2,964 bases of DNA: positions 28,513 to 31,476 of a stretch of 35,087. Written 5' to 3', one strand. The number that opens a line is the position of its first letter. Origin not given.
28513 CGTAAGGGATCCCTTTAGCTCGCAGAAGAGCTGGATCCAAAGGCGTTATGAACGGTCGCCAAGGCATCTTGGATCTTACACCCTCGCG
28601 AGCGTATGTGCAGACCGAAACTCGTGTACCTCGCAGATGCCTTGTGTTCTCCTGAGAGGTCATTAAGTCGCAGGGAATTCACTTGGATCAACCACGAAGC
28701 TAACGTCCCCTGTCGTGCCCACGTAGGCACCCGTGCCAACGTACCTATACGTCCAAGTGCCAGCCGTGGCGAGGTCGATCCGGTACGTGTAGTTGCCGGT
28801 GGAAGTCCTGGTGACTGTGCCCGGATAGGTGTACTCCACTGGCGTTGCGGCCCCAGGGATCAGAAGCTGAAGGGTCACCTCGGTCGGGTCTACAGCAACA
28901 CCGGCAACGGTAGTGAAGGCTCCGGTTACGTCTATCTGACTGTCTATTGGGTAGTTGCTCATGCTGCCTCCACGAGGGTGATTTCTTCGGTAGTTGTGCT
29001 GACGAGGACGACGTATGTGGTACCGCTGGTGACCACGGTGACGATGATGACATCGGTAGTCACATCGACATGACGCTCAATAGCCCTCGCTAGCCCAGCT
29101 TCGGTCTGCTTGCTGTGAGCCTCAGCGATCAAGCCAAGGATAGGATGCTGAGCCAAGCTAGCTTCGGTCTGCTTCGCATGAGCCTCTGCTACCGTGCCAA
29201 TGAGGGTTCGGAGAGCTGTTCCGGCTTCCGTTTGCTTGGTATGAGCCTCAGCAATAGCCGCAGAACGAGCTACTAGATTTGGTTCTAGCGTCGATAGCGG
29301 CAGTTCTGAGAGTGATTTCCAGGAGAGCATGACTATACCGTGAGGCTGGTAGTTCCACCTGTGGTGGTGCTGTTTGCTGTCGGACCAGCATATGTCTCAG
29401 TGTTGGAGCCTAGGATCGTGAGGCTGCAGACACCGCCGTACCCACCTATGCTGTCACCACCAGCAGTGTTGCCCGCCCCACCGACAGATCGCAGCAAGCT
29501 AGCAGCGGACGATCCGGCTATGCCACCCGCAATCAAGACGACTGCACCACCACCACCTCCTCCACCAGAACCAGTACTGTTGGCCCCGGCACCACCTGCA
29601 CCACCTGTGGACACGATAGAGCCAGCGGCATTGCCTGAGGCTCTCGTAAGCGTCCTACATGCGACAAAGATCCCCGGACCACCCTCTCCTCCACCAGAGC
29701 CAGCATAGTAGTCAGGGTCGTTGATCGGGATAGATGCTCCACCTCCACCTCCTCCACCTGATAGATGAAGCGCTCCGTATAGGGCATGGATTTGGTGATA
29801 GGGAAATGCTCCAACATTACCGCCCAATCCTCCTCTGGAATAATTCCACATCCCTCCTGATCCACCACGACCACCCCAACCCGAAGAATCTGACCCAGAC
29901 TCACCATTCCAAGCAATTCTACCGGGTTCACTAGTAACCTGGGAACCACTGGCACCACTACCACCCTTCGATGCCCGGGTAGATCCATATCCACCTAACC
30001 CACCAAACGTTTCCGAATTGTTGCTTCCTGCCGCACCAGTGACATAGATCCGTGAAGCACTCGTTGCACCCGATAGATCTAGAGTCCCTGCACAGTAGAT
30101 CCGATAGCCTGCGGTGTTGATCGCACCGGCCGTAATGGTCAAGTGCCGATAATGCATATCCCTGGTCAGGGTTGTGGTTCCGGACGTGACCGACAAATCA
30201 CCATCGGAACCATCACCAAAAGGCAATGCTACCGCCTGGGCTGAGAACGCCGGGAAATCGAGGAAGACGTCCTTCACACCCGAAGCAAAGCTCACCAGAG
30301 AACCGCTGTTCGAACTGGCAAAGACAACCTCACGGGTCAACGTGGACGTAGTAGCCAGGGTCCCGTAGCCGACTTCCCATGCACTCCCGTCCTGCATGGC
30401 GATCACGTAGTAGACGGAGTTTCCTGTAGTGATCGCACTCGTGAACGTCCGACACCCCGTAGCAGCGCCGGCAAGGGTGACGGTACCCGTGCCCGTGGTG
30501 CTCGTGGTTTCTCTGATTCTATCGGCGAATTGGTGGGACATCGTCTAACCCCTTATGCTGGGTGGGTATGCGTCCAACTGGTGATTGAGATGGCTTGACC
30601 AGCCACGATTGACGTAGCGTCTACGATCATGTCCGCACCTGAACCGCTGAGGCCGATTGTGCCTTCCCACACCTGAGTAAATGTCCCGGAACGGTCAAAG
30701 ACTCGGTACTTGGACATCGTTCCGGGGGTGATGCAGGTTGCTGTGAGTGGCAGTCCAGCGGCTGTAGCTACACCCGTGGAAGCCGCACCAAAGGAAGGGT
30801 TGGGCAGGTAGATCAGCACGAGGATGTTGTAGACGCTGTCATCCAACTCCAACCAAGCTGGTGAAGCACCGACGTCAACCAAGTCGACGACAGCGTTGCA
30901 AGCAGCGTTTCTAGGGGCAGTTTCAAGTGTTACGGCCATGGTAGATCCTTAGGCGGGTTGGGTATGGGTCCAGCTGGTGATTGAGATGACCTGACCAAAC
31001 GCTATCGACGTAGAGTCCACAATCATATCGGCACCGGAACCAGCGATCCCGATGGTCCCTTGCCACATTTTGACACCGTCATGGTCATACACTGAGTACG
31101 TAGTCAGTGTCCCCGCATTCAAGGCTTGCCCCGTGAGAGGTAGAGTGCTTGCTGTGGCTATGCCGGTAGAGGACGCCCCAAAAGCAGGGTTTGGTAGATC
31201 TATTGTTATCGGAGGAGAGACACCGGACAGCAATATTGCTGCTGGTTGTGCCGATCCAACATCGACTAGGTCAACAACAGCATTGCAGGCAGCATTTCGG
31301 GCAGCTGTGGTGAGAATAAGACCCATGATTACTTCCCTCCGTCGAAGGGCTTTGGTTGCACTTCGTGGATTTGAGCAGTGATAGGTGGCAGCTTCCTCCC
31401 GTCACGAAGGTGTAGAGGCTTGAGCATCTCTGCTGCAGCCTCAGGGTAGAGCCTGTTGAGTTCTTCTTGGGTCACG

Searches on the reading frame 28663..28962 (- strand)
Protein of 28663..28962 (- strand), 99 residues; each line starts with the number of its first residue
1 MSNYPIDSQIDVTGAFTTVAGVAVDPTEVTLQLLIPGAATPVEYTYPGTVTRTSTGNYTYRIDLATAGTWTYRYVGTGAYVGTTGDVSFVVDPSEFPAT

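Call 19: search_protein_families(library=phrogs, proteins=[window:28663-28962:-], max_evalue=1)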
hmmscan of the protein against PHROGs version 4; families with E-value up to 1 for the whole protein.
window:28663-28962:- (99 aa): 3 families
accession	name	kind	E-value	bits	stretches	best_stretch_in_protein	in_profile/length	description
phrog_19800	-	unknown function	0.017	16.1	1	53-90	59-93/101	-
phrog_25871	-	unknown function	0.31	12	0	49-76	59-86/153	-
phrog_25674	-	unknown function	0.48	11.4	1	51-73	36-58/69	-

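Call 51: search_protein_families(library=pfam, proteins=[window:28663-28962:-], max_evalue=0.01)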
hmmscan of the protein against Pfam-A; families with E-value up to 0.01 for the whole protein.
window:28663-28962:- (99 aa): 0 families

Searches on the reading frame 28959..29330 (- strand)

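Call 19: search_protein_families(library=phrogs, proteins=[window:28959-29330:-], max_evalue=1)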
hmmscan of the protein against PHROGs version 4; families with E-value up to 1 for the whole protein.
window:28959-29330:- (123 aa): 0 families

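Call 51: search_protein_families(library=pfam, proteins=[window:28959-29330:-], max_evalue=0.01)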
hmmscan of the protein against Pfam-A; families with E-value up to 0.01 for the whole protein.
window:28959-29330:- (123 aa): 1 family
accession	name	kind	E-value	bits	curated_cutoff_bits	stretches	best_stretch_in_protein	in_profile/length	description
PF12795.12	MscS_porin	-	0.0015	18.6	34.4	1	5-62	73-130/238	Mechanosensitive ion channel porin domain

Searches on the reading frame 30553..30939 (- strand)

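Call 51: search_protein_families(library=pfam, proteins=[window:30553-30939:-], max_evalue=0.01)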
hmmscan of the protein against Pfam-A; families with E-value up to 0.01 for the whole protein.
window:30553-30939:- (128 aa): 0 families

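Call 81: search_protein_families(library=phrogs, proteins=[window:30553-30939:-], max_evalue=0.01)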
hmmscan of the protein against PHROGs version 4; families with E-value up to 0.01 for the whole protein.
window:30553-30939:- (128 aa): 1 family
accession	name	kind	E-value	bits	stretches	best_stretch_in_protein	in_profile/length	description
phrog_3758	-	head and packaging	2.6e-14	54.4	1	24-127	36-138/140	virion structural protein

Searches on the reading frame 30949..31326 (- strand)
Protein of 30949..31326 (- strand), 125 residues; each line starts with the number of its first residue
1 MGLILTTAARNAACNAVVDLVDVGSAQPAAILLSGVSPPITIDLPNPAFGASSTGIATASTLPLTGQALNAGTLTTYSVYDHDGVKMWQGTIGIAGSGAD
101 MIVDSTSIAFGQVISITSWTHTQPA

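Call 51: search_protein_families(library=pfam, proteins=[window:30949-31326:-], max_evalue=0.01)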
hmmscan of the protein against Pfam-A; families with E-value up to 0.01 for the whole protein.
window:30949-31326:- (125 aa): 0 families

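Call 81: search_protein_families(library=phrogs, proteins=[window:30949-31326:-], max_evalue=0.01)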
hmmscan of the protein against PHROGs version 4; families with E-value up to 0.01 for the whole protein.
window:30949-31326:- (125 aa): 1 family
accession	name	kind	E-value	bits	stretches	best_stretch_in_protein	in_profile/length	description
phrog_3758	-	head and packaging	2.6e-13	51.1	1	3-124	3-138/140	virion structural protein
